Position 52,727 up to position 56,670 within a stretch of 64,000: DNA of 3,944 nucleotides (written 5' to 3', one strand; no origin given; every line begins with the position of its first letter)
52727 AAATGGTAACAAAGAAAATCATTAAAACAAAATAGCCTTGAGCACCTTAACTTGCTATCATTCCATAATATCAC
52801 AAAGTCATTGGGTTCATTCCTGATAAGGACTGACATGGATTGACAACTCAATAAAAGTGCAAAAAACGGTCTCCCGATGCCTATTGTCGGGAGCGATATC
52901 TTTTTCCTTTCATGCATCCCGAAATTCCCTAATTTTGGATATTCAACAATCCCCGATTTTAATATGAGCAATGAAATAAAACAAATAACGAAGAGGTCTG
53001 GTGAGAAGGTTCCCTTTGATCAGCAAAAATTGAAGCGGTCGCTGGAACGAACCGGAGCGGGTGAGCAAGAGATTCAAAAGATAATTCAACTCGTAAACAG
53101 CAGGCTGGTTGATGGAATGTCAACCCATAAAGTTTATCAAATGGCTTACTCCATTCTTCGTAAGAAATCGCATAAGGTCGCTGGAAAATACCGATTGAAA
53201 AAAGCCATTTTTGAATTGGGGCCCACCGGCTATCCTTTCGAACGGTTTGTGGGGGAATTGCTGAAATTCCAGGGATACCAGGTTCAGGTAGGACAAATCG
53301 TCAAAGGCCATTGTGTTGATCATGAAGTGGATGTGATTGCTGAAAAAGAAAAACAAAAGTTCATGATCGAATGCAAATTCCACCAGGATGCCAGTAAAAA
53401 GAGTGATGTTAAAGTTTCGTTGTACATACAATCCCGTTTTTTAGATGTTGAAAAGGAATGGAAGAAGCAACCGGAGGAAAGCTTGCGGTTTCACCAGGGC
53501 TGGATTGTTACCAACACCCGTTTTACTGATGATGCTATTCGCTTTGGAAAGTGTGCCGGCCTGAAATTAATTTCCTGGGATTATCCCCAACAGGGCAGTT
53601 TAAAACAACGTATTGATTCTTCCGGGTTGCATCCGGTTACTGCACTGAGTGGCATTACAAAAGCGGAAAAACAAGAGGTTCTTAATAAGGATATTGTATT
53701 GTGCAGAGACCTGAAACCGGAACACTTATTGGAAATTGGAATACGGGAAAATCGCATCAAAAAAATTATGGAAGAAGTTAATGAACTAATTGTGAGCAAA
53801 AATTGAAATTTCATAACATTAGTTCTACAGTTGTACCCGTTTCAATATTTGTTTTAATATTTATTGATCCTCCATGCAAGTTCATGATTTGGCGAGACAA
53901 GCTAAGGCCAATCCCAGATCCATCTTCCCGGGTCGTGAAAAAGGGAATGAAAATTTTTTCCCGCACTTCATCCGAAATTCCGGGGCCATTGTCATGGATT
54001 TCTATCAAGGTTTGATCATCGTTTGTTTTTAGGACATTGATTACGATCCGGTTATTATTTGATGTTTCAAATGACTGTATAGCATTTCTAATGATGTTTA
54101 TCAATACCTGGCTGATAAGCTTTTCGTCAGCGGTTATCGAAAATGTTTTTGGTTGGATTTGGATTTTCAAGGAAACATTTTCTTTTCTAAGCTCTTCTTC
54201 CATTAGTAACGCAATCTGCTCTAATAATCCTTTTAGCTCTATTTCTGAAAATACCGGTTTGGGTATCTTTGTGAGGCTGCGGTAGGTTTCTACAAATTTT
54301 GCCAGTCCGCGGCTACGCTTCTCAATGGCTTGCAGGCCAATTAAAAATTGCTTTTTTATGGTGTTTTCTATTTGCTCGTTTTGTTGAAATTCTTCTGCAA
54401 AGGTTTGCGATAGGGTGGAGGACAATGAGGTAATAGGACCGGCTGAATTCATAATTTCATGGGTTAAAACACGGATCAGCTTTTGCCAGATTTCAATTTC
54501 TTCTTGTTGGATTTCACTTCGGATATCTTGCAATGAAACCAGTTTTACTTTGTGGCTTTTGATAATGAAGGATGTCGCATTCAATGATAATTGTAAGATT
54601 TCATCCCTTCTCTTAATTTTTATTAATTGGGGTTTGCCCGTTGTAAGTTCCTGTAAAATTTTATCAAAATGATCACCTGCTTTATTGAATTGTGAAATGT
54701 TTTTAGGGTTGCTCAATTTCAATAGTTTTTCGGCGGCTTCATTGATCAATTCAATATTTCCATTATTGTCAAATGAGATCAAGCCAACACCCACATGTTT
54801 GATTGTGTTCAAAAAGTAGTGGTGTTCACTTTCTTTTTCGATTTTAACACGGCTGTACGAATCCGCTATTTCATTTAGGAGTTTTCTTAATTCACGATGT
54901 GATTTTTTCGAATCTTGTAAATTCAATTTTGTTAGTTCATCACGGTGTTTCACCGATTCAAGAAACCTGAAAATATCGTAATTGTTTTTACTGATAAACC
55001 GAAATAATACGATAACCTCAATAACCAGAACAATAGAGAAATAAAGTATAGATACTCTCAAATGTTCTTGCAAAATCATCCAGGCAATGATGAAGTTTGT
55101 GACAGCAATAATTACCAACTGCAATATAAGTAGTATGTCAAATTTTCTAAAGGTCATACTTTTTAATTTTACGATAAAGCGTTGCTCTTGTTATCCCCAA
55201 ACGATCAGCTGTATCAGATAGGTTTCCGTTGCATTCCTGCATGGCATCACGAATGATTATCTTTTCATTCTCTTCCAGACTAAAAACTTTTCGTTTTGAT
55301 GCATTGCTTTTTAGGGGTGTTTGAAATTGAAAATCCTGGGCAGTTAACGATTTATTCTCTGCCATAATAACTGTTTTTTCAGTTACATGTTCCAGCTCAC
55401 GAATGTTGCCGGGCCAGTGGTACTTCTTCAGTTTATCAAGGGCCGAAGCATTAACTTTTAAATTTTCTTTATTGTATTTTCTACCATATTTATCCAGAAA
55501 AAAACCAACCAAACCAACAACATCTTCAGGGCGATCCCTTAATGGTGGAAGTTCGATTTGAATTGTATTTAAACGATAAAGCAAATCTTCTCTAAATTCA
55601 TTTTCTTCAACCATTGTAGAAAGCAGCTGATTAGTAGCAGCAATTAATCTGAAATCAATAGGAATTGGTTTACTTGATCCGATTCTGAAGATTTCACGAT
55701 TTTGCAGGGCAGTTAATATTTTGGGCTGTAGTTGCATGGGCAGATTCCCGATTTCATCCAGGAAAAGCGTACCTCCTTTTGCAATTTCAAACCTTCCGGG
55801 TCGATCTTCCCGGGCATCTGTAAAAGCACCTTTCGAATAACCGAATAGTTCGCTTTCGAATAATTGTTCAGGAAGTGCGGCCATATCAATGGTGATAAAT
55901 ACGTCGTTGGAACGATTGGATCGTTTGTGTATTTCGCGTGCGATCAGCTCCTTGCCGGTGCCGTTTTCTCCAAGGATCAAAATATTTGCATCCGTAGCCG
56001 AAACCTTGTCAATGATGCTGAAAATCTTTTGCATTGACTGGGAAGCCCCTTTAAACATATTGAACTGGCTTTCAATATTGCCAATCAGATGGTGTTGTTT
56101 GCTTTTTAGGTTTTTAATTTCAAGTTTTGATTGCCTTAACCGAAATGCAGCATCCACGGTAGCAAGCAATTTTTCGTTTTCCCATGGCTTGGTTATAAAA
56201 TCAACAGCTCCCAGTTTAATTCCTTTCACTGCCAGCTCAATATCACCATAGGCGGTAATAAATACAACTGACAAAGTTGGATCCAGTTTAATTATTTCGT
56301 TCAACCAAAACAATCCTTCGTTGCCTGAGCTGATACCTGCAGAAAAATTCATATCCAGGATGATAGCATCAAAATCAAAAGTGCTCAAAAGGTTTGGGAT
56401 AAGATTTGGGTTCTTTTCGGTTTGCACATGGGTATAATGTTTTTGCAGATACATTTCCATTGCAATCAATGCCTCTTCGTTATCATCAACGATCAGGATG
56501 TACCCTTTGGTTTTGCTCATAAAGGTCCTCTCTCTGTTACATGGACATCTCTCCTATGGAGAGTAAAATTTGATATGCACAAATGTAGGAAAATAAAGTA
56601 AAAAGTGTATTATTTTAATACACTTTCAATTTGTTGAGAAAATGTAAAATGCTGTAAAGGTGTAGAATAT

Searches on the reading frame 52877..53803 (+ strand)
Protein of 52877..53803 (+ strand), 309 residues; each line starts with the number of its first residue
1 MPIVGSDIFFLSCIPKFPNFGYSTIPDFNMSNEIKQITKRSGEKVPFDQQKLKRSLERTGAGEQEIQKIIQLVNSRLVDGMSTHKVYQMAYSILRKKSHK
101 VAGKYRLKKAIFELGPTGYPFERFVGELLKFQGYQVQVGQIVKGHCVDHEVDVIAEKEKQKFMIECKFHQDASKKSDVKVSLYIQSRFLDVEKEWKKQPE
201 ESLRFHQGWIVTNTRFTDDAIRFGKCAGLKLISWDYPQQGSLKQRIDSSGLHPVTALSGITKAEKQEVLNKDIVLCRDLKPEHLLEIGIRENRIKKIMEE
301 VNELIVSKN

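Call 72: search_protein_families(library=pfam, proteins=[window:52877-53803:+], max_evalue=0.001)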
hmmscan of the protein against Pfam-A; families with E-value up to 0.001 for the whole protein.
window:52877-53803:+ (309 aa): 3 families
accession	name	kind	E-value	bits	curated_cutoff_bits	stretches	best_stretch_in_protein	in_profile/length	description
PF04471.18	Mrr_cat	-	8.8e-11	42.4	21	1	118-179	6-67/115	Restriction endonuclease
PF03477.21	ATP-cone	-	7.4e-09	36.5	25.8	1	36-106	2-80/88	ATP cone domain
PF22357.2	AF1548-like_C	-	5.7e-07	30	23.9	1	253-305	2-56/56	AF1548-like, C-terminal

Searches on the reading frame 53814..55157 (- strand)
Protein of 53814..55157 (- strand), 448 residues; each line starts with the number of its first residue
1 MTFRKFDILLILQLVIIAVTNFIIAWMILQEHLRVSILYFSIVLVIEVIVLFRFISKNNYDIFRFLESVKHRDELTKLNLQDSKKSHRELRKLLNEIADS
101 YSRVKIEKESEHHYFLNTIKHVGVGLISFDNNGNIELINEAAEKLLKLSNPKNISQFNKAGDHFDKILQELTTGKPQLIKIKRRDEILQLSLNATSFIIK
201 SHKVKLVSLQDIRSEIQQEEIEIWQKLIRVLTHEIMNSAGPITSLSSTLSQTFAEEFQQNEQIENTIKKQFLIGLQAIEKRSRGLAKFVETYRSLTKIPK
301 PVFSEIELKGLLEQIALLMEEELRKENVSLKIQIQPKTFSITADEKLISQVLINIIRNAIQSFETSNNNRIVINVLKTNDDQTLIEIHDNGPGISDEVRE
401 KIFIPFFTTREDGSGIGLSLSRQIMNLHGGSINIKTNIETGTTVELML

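Call 72: search_protein_families(library=pfam, proteins=[window:53814-55157:-], max_evalue=0.001)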
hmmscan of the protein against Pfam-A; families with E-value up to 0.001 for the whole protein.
window:53814-55157:- (448 aa): 1 family
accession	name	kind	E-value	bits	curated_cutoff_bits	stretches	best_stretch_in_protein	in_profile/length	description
PF02518.31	HATPase_c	-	3.9e-22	79.2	26.4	1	344-447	2-106/111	Histidine kinase-, DNA gyrase B-, and HSP90-like ATPase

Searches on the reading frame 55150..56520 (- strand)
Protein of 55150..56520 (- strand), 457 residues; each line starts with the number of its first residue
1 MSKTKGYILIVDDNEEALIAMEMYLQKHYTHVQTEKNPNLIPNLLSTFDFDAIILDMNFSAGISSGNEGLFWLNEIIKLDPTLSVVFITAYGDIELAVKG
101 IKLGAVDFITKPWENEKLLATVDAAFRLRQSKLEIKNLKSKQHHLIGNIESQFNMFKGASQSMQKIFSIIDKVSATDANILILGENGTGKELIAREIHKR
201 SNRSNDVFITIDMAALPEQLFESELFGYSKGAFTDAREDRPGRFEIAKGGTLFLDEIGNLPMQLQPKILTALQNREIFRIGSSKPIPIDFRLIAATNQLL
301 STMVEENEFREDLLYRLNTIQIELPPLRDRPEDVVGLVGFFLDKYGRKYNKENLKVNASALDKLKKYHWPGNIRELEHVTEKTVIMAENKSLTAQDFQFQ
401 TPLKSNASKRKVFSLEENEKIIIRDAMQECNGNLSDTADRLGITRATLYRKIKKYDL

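Call 73: search_protein_families(library=pfam, proteins=[window:55150-56520:-], max_evalue=0.001)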
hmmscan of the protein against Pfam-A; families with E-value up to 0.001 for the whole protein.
window:55150-56520:- (457 aa): 8 families
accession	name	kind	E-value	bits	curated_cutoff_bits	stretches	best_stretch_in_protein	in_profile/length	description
PF00158.32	Sigma54_activat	-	7.9e-67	224.6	20.2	1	158-323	3-168/168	Sigma-54 interaction domain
PF14532.12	Sigma54_activ_2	-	5.7e-21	75.6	25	1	158-327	2-138/138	Sigma-54 interaction domain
PF25601.1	AAA_lid_14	-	9.1e-21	73.9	27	1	328-402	1-75/87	AAA+ ATPase lid domain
PF00072.30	Response_reg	-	2.9e-18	66.5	30.2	1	8-122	1-110/111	Response regulator receiver domain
PF02954.25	HTH_8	-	1.1e-15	57.5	22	1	414-455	1-42/42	Bacterial regulatory protein, Fis family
PF07728.20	AAA_5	-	2.3e-09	37.8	22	1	179-314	1-136/139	AAA domain (dynein-related subfamily)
PF01078.27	Mg_chelatase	-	5.8e-06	26.3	20.3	0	238-305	96-165/207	Magnesium chelatase, subunit ChlI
PF13556.12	HTH_30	-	0.00079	19.6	27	0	429-454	10-35/59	PucR C-terminal helix-turn-helix domain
